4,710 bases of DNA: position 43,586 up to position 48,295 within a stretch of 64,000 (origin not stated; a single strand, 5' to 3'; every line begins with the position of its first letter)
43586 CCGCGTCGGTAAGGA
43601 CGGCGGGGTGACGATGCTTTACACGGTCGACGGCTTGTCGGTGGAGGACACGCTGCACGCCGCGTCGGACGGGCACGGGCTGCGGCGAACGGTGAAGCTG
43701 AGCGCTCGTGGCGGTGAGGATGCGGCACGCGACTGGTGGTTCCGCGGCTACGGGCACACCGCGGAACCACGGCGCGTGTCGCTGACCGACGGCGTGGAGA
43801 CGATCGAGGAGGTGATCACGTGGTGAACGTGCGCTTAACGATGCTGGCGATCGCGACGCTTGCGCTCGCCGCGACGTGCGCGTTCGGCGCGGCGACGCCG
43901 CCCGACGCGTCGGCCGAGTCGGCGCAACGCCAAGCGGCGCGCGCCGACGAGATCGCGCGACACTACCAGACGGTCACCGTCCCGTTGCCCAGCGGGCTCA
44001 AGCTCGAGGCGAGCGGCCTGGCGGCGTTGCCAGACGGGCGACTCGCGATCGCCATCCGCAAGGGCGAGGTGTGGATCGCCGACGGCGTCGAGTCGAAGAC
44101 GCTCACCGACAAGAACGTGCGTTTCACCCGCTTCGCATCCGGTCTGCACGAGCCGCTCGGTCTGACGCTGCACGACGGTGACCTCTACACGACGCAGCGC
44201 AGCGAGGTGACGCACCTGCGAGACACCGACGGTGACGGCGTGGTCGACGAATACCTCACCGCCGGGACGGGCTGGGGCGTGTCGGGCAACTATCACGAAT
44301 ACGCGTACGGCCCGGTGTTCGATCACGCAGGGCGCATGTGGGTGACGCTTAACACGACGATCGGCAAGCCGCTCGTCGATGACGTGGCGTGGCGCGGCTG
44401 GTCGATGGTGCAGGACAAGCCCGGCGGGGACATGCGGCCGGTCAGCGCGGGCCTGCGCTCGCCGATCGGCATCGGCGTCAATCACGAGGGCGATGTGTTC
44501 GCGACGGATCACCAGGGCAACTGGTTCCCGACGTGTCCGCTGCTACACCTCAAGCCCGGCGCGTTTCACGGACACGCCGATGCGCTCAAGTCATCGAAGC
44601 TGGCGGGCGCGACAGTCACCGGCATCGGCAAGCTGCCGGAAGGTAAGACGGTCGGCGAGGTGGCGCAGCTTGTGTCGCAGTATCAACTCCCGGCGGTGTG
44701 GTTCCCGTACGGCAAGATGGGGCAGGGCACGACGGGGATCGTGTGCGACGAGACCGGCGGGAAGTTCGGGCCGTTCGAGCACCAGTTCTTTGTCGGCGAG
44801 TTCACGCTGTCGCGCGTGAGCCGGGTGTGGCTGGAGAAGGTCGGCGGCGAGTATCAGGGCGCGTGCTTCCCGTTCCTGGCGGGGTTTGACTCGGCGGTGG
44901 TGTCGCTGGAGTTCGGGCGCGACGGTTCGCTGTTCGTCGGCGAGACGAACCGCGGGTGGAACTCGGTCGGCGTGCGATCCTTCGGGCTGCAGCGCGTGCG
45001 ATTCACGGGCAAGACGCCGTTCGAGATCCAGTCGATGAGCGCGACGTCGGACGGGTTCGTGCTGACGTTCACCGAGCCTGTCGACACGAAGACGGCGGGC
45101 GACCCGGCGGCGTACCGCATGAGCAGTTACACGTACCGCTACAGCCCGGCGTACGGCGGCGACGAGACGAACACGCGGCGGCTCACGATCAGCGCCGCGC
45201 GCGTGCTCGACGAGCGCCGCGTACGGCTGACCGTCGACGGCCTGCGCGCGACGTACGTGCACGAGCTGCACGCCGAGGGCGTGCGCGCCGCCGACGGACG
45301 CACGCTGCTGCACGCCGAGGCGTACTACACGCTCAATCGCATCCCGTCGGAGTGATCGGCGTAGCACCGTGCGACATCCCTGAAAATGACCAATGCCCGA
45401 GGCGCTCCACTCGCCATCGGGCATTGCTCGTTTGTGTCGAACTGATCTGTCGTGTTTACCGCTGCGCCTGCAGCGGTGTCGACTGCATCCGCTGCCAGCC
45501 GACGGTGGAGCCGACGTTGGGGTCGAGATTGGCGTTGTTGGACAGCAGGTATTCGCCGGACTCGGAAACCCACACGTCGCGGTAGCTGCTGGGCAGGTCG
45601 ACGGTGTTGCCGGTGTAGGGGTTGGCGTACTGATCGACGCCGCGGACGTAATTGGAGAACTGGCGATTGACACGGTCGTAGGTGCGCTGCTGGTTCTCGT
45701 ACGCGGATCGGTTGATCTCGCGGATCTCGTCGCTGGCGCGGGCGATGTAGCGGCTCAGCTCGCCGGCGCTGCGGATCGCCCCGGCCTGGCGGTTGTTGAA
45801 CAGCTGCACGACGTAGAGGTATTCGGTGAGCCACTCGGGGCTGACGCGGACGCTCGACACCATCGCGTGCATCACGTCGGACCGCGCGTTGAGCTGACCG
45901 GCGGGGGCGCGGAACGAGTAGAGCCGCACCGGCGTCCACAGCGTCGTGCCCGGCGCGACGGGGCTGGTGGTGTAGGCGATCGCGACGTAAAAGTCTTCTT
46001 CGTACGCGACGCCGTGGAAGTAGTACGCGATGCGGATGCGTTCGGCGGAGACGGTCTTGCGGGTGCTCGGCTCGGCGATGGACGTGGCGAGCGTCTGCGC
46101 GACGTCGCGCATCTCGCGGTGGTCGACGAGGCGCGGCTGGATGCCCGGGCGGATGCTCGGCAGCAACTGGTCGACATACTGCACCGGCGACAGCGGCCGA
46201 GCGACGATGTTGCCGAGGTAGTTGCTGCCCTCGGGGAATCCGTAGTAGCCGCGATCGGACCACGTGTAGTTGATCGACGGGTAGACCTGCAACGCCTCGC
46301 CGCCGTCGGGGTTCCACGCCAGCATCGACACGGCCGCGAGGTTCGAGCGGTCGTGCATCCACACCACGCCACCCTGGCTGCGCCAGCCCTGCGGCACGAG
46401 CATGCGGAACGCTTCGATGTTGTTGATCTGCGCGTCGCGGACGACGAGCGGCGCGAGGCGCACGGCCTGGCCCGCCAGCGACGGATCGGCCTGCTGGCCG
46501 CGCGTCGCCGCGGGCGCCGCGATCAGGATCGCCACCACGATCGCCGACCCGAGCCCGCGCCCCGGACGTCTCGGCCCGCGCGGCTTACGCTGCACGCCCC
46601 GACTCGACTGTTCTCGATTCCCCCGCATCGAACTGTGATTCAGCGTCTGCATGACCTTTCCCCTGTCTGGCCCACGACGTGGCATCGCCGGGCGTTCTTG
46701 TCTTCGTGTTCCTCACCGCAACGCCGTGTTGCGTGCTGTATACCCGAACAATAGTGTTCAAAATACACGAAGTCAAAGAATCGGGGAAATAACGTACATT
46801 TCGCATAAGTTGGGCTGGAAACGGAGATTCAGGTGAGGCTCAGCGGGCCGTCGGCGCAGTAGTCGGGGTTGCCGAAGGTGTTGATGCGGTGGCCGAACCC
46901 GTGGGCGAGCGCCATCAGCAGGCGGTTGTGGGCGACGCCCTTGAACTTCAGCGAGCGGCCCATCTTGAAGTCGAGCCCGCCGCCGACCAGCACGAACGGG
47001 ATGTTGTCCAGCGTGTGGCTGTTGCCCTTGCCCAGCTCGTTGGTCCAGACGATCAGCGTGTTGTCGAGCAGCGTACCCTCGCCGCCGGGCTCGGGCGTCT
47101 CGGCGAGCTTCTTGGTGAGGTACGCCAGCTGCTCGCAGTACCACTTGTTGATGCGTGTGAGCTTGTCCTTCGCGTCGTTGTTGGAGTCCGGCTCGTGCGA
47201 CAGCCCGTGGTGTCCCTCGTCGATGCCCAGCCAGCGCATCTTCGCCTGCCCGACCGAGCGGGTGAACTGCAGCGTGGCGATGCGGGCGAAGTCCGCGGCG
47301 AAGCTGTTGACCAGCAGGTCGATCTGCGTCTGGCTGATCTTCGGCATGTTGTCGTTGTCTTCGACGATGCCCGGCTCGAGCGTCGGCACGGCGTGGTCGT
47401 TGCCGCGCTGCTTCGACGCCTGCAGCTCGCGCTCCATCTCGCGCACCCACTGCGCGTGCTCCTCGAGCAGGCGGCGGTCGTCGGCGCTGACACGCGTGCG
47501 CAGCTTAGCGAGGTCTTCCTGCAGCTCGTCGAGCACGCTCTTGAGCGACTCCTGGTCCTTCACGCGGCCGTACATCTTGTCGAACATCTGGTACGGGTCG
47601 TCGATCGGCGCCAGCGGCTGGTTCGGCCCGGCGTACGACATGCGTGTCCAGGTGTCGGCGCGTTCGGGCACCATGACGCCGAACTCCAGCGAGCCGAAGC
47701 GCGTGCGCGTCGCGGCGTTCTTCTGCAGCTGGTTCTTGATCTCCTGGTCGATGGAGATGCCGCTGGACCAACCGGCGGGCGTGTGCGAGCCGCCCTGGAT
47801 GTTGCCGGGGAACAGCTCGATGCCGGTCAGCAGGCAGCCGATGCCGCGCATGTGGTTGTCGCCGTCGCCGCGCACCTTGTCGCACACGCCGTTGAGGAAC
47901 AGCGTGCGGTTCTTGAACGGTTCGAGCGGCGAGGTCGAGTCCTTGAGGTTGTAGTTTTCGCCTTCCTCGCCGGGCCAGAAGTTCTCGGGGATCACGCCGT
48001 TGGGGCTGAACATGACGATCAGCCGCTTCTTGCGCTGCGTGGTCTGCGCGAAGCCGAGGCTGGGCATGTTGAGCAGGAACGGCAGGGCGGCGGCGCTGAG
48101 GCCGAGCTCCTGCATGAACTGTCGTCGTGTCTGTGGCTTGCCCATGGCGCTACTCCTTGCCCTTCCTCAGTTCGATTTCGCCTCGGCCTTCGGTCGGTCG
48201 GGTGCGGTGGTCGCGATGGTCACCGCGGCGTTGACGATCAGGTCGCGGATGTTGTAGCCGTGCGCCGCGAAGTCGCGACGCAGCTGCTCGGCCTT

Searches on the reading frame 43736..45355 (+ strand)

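Call 63: search_protein_families(library=pfam, proteins=[window:43736-45355:+], max_evalue=0.0001)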
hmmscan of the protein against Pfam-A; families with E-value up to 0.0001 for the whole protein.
window:43736-45355:+ (539 aa): 1 family
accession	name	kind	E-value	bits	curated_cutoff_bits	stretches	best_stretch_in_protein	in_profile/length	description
PF23500.1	DUF7133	-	2.9e-07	30.6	27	1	129-401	75-344/385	Domain of unknown function (DUF7133)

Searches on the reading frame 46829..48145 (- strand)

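Call 63: search_protein_families(library=pfam, proteins=[window:46829-48145:-], max_evalue=0.0001)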
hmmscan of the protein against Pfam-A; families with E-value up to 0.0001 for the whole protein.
window:46829-48145:- (438 aa): 1 family
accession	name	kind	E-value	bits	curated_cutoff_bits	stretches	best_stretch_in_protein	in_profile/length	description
PF07586.16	HXXSHH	-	1.9e-88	297.5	30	1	41-341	1-307/307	Protein of unknown function (DUF1552)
